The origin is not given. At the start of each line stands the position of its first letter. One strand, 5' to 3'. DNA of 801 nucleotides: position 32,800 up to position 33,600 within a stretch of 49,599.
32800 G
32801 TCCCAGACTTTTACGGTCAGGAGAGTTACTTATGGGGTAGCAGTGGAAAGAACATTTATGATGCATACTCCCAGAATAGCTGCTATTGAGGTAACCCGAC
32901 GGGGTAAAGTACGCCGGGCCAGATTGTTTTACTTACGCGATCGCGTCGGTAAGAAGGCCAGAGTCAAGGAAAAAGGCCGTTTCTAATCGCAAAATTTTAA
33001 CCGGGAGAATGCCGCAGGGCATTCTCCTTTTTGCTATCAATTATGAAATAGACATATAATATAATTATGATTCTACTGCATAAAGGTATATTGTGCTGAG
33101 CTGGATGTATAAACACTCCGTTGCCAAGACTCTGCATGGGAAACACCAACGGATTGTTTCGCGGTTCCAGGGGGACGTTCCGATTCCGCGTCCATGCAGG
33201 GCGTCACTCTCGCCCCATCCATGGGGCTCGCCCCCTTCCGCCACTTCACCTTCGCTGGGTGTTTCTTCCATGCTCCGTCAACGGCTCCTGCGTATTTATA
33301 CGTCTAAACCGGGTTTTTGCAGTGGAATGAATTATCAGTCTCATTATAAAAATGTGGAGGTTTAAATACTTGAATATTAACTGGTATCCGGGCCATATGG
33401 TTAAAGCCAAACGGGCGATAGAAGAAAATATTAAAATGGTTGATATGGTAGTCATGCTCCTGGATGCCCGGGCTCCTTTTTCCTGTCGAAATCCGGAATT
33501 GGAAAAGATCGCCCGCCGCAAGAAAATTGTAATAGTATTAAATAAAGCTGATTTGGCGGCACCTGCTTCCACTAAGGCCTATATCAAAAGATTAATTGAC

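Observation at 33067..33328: Promoter-equipped, GC-rich ~260-nt rod-like structured element between rplS and rbgA (candidate unclassified ncRNA or riboregulatory leader)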

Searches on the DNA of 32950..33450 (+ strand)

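Call 4: search_rna_families(source=window, start=32950, end=33450, threshold=evalue, max_evalue=10, show_alignments=3)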
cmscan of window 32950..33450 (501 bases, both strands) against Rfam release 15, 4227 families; matches with E-value up to 10: 3.
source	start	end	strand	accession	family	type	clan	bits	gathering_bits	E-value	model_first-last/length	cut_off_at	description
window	33127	33280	-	RF01731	TwoAYGGAY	Cis-reg;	CL00106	34.4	43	0.00097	1-168/168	no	TwoAYGGAY RNA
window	32995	33069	+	RF02934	caiA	Gene; sRNA;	-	19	55.5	1.3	1-78/78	no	caiA RNA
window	33182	33336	-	RF03090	lysM-Actino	Cis-reg;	-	10.1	153.8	5.3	1-215/215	no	lysM-Actino RNA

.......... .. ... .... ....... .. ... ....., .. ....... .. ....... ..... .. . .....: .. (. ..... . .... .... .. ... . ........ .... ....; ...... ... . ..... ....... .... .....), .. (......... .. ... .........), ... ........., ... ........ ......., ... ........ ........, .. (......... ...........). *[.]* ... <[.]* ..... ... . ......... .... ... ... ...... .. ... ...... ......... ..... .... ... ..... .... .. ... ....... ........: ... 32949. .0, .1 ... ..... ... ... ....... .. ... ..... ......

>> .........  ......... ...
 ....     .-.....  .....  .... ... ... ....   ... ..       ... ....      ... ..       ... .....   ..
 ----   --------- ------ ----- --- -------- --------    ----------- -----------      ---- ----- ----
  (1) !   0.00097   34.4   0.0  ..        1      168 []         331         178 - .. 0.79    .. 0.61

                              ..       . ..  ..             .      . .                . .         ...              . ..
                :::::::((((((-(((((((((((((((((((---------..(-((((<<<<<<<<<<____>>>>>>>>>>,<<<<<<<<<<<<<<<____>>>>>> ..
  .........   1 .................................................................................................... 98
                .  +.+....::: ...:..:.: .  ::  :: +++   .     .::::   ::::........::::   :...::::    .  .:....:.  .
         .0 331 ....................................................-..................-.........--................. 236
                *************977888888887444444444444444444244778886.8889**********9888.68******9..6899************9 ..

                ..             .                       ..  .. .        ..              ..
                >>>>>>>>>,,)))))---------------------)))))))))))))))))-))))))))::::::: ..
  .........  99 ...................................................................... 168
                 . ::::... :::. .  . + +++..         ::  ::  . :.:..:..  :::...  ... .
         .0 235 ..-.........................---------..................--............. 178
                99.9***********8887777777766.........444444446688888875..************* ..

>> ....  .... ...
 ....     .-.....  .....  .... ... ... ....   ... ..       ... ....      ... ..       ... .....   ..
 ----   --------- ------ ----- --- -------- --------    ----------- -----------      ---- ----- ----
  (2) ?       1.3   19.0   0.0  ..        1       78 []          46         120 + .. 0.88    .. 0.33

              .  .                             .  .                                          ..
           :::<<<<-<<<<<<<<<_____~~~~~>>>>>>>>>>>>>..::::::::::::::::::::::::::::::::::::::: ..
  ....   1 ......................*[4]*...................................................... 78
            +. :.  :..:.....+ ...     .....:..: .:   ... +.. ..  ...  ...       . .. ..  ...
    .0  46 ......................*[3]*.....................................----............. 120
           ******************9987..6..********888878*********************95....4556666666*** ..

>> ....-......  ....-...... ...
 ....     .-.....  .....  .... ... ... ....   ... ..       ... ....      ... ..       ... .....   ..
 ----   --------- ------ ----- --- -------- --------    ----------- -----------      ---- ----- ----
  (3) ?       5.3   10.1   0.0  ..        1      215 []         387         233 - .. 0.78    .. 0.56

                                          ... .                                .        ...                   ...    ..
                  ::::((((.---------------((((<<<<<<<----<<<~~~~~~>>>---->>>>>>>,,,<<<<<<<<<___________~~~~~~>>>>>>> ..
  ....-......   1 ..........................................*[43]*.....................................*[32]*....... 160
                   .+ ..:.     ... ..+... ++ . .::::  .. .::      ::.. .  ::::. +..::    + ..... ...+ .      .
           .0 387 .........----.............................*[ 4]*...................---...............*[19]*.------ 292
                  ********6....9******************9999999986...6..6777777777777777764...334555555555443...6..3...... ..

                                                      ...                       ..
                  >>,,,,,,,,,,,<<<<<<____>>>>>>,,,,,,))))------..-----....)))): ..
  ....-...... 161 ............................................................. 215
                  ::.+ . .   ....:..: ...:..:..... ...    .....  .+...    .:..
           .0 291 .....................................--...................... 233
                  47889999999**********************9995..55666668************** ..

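Call 22: search_dna_similar(query=window:33060-33340:+, collection=plasmids, mode=distant, max_evalue=1)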
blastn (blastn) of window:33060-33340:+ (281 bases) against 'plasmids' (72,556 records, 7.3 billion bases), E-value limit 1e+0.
No match.

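Call 23: search_dna_similar(query=window:33060-33340:+, collection=phages, mode=distant, max_evalue=1)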
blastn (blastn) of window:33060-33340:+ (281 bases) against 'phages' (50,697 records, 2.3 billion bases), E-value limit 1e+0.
No match.

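Call 40: search_rna_families(sources=[L016, L023, L024, L028, L030, L033, L041, L044, L047, L048, L059, L062, L063, L077, L078, L081, L124, L128], threshold=gathering)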
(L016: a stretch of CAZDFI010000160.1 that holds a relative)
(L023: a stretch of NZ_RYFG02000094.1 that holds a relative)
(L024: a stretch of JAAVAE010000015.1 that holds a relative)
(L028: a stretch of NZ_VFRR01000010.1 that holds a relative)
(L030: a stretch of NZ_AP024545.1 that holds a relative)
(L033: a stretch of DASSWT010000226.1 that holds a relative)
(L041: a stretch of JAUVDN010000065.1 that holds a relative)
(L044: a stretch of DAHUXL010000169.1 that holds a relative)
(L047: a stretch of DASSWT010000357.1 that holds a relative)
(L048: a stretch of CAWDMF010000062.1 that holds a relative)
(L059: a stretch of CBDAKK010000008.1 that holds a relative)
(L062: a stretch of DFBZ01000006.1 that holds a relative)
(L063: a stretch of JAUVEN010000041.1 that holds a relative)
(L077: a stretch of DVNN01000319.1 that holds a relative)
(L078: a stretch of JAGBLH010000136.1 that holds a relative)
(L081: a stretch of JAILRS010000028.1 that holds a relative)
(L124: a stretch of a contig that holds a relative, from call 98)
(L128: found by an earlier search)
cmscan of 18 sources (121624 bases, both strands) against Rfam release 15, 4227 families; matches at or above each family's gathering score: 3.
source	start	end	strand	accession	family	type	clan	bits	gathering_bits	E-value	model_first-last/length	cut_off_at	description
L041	1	135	-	RF00177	SSU_rRNA_bacteria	Gene; rRNA;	CL00111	89.8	50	8e-24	1-131/1533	3'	Bacterial small subunit ribosomal RNA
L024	5903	6107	-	RF01731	TwoAYGGAY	Cis-reg;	CL00106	76.6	43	6.2e-11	1-168/168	no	TwoAYGGAY RNA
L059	118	191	+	RF00005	tRNA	Gene; tRNA;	CL00001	72.7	29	1.1e-13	1-71/71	no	tRNA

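Call 92: search_rna_families(sources=[L157, L158, L163, L164], threshold=evalue, max_evalue=1)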
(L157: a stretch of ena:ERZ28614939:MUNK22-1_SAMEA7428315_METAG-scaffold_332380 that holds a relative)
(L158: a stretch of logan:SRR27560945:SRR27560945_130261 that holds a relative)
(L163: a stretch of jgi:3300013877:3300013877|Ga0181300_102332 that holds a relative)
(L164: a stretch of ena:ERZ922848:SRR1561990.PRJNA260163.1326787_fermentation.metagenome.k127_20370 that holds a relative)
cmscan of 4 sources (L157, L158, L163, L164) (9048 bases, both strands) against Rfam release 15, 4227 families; matches with E-value up to 1: 5.
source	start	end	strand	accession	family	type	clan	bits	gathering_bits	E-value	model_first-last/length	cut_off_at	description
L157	371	525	-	RF00515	PyrR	Cis-reg;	-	29.5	54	0.69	1-115/115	no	PyrR binding site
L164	4003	4065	-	RF01731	TwoAYGGAY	Cis-reg;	CL00106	28.5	43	0.39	45-113/168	no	TwoAYGGAY RNA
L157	371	416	+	RF00705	mir-202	Gene; miRNA;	-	24.4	51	0.062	16-61/76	no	mir-202 microRNA precursor family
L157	364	420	-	RF00705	mir-202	Gene; miRNA;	-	23.8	51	0.091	1-76/76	no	mir-202 microRNA precursor family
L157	377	422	-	RF01822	RsaJ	Gene; sRNA;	-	19.8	100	0.31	241-287/287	no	RNA Staph. aureus A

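Call 96: build_rna_model(alignment_id=A9)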
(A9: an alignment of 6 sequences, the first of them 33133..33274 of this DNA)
Model R1 built from alignment A9 (6 sequences, 145 columns); structure: RNAalifold consensus.
model positions 142; base pairs 40; branch points 1; effective number of sequences 1.09; information 0.59 bits per position. Calibrated on 0.2 Mb of random sequence (short: E-values are rough).
structure used (alignment columns):
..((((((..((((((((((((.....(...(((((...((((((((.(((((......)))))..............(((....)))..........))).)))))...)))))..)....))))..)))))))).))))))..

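Call 97: search_with_rna_model(model_id=R1, sources=[window, L013, L014, L015, L016, L017, L018, L019, L020, L021, L022, L023, L024, L025, L026, L027, L028, L029, L030, L031, L032, L033, L034, L035, L036, L037, L038, L039, L040, L041, L042, L043, L044, L045, L046, L047, L048, L049, L050, L051, L052, L053, L054, L055, L056, L057, L058, L059, L060, L061, L062, L063, L064, L065, L066, L067, L068, L069, L070, L071, L072, L073, L074, L075, L076, L077, L078, L079, L080, L081, L082, L083, L084, L085, L086, L087, L088, L089, L090, L091, L092, L093, L094, L095, L096, L097, L098, L099, L100, L101, L102, L103, L104, L105, L106, L107, L108, L109, L110, L111], max_evalue=5)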
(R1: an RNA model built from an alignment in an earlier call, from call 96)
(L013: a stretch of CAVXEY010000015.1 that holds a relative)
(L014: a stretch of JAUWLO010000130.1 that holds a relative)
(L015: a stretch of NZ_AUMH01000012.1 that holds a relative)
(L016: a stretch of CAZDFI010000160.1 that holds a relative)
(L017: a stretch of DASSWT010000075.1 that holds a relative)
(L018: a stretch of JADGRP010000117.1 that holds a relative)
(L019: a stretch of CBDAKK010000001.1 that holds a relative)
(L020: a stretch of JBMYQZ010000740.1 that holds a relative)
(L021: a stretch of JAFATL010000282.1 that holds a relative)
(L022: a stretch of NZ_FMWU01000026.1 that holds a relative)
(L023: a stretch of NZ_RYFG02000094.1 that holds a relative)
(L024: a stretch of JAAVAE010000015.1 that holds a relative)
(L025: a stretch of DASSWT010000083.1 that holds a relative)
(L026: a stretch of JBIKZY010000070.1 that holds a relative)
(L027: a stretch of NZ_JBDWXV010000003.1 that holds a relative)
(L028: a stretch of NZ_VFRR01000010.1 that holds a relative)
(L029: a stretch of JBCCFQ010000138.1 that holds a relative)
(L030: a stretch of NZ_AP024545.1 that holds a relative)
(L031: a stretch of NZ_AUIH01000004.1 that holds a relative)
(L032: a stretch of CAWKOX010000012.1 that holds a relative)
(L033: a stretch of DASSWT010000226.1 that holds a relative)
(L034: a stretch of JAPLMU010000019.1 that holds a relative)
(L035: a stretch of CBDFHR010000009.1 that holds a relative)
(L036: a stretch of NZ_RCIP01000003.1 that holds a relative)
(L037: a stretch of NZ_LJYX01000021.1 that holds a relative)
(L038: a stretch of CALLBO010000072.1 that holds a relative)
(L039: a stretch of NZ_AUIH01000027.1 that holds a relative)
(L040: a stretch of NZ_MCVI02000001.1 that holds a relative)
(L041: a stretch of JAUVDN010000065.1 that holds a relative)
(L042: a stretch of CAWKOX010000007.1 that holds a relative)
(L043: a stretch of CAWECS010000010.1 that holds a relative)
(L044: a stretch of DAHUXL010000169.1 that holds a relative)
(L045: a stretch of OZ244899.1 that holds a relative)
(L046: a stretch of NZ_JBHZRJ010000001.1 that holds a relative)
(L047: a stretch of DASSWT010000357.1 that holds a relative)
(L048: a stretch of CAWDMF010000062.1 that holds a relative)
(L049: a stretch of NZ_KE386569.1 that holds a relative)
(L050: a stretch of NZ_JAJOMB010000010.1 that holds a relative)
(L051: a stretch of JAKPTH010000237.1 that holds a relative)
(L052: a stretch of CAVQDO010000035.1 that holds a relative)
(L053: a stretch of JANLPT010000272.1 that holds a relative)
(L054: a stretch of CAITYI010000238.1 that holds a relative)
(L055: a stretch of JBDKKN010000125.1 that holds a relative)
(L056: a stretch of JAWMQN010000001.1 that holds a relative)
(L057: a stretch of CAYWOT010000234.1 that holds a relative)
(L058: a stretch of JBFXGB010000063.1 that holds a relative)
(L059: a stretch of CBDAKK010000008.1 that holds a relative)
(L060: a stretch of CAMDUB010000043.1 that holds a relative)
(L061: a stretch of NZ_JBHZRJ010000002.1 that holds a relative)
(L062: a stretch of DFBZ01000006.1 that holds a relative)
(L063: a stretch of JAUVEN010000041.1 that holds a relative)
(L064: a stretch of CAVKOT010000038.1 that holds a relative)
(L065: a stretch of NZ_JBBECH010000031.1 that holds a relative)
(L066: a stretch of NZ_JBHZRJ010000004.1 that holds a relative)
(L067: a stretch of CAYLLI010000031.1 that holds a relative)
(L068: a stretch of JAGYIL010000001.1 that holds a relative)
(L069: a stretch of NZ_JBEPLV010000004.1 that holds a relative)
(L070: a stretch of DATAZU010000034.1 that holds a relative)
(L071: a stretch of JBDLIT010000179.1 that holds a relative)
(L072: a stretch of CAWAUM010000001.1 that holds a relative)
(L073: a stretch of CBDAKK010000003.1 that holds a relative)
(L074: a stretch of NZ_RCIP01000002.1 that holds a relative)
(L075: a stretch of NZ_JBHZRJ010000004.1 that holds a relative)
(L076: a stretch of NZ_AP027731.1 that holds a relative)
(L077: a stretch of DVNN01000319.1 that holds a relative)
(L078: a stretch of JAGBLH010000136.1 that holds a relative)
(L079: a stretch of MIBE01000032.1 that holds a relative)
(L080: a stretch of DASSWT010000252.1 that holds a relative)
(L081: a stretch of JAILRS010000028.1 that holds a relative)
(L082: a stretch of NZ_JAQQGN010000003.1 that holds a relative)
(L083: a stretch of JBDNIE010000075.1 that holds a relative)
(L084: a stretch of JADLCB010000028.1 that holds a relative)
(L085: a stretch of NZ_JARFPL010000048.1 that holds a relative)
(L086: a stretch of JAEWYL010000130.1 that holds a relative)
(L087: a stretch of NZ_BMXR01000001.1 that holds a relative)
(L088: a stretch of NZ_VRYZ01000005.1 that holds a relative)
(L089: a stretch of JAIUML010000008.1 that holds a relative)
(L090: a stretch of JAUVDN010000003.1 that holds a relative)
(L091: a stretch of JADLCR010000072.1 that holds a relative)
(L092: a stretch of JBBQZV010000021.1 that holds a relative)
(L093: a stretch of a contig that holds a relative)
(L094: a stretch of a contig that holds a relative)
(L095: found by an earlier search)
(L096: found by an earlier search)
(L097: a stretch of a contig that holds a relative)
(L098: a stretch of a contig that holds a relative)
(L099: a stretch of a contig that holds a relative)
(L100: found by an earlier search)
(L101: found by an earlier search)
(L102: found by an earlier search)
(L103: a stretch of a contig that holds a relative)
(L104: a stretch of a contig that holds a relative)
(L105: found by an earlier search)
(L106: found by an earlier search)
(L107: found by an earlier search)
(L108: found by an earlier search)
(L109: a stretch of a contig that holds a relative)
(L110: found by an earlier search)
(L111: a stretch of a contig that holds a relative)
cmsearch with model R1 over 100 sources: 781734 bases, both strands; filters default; matches with E-value up to 5: 34.
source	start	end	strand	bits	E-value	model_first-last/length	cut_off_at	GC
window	33133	33274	-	155.3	2.7e-36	1-142/142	no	0.61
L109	7237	7323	+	31.4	6.1e-05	30-116/142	no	0.71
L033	3810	3925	-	28.3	0.00036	1-142/142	no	0.69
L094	463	577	+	27.5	0.00057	1-142/142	no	0.63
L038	3166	3294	+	25.2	0.0022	1-142/142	no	0.53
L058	1030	1145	+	23.5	0.0059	1-142/142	no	0.63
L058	1415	1551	-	22.9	0.0084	1-142/142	no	0.61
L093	3997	4113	+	22.2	0.012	1-142/142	no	0.68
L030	5407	5548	-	22.1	0.013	1-142/142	no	0.69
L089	433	548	+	20.3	0.038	1-142/142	no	0.61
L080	6823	6951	+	19.7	0.053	1-142/142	no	0.68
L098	1710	1833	-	17.8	0.17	1-142/142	no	0.66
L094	7725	7839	+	17.8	0.17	1-142/142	no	0.65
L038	2226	2290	-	17.7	0.17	39-106/142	no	0.63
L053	5283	5406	+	17.2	0.24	1-142/142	no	0.66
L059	6367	6412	+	16.5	0.35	48-93/142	no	0.52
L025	6379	6475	-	15.8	0.54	1-142/142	no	0.63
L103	3010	3047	+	15.7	0.56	48-87/142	no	0.53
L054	1695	1738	+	15.4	0.69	48-90/142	no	0.52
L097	2773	2869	+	15.2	0.74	1-142/142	no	0.63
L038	2494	2534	-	15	0.84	48-87/142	no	0.71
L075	7271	7402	-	14.2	1.3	1-142/142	no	0.58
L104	2199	2250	-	14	1.5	48-97/142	no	0.65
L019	7021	7094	-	13.6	1.9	1-142/142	no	0.68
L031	1028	1166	-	13.2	2.5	1-142/142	no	0.62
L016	1816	1868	+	13.1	2.5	44-101/142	no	0.64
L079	2797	2855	-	12.9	2.8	43-102/142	no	0.66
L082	4043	4106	+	12.8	3.1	42-103/142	no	0.64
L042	2312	2357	+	12.8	3.1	48-93/142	no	0.63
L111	3982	4077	-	12.4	3.8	1-142/142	no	0.69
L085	4722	4849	-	12.2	4.3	1-142/142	no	0.59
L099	6461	6496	-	12.1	4.7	48-87/142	no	0.58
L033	4057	4153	+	12.1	4.7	1-142/142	no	0.61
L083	3695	3809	+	12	4.8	1-142/142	no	0.6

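Call 98: search_with_rna_model(model_id=R1, sources=[L112, L113, L114, L115, L116, L117, L118, L119, L120, L121, L122, L123, L124, L125, L126, L127, L128, L129, L130, L131, L132, L133, L134, L135, L136, L137, L138, L139, L140, L141, L142, L143, L144, L145, L146, L147, L148, L149, L150, L151, L152, L153, L154, L155, L156, L157, L158, L159, L163, L168, L008, L011, L005, L006], max_evalue=5)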
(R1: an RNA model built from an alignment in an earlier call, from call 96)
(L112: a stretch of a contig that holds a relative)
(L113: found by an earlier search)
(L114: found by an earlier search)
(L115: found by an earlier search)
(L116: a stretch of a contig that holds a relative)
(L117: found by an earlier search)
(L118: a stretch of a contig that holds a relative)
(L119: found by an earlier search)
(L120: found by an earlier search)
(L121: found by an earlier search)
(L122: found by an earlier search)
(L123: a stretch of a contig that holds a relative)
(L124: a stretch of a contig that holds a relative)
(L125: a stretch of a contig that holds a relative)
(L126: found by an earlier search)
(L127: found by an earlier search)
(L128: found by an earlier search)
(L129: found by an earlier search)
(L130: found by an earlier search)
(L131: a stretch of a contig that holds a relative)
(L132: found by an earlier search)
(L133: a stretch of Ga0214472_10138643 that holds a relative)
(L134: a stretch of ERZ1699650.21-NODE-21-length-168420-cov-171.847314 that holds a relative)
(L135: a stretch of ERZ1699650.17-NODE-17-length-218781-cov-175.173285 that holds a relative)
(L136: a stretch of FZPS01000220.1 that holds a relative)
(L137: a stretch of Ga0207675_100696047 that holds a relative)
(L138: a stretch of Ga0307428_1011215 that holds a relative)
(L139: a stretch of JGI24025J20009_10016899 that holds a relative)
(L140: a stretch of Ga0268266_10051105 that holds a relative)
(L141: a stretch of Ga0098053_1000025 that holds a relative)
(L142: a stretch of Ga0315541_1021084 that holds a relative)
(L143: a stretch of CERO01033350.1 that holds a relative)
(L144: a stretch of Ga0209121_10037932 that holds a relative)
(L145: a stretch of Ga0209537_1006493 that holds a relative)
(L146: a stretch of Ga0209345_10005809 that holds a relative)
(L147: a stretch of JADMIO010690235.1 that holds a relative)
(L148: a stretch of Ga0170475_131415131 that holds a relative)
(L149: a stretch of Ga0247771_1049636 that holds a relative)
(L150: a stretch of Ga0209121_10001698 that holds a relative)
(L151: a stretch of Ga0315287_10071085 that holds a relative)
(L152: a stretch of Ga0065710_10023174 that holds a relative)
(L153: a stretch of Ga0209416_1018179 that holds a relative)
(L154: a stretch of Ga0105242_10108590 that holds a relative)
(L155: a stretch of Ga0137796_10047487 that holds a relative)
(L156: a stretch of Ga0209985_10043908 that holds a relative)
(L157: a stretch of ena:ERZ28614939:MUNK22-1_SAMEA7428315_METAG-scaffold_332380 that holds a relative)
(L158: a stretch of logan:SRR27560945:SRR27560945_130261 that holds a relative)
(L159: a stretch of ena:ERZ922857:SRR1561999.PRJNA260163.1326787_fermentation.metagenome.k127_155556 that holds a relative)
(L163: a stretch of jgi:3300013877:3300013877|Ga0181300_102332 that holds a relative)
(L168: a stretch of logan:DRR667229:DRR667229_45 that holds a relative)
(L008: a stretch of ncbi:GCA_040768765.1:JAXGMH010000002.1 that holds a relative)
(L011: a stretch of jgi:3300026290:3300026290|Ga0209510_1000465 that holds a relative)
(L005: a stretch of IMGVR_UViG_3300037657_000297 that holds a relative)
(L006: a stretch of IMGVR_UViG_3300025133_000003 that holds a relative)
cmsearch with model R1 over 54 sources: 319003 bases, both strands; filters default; matches with E-value up to 5: 30.
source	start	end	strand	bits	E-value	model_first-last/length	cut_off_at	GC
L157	136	277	-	163.8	7.6e-39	1-142/142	no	0.65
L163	592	733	-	146.7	1.6e-34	1-142/142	no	0.62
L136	1329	1470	-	145.3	3.7e-34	1-142/142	no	0.6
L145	6140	6281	+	145.3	3.7e-34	1-142/142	no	0.6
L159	6029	6168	-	144.7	5.2e-34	1-142/142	no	0.63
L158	647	784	-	126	2.8e-29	1-142/142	no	0.59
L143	14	131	+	36.2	1.5e-06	1-142/142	no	0.73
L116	1536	1662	-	28.7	0.00012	1-142/142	no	0.6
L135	9225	9341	-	27.8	0.00019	1-142/142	no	0.7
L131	7610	7725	-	27.4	0.00025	1-142/142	no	0.58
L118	7276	7315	-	20.1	0.018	48-87/142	no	0.4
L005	2173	2228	+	17.3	0.088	45-99/142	no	0.66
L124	2916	2957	-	15.3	0.29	48-87/142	no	0.71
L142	2315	2424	-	14.6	0.44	1-142/142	no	0.7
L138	697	807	+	13.9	0.66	1-142/142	no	0.71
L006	289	338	+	13.5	0.82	1-142/142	no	0.64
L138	593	625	+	13.3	0.91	48-87/142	no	0.76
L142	2488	2520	-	13.1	1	48-87/142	no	0.79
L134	10610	10671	-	12.5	1.5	42-103/142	no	0.61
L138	637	652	+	11.5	2.6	48-63/142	no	0.75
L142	2461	2476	-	11.5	2.6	48-63/142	no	0.75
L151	2587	2602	-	11.5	2.6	48-63/142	no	0.75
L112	1967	2028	-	11.1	3.4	42-103/142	no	0.55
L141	13119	13196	-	11.1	3.4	1-142/142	no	0.69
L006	1121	1198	-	11.1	3.4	1-142/142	no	0.69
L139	25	66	-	11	3.5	48-89/142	no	0.67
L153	1592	1632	-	10.9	3.7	48-87/142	no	0.63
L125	2120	2159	-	10.9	3.8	48-87/142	no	0.65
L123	4784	4870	+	10.6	4.5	24-121/142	no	0.53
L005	6892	6980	-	10.5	4.8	1-142/142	no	0.52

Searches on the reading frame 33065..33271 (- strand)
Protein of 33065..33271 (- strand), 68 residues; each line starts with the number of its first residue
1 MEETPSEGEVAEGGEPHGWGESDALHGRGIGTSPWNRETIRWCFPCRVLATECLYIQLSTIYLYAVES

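Call 28: find_homologous_proteins(query=window:33065-33271:-, max_evalue=1)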
Query window:33065-33271:- (68 aa): 1 proteins with E <= 1 among 1 candidates.
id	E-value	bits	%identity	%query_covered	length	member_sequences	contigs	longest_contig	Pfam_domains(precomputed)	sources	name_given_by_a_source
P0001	1.6e-41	157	100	100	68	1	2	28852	-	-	-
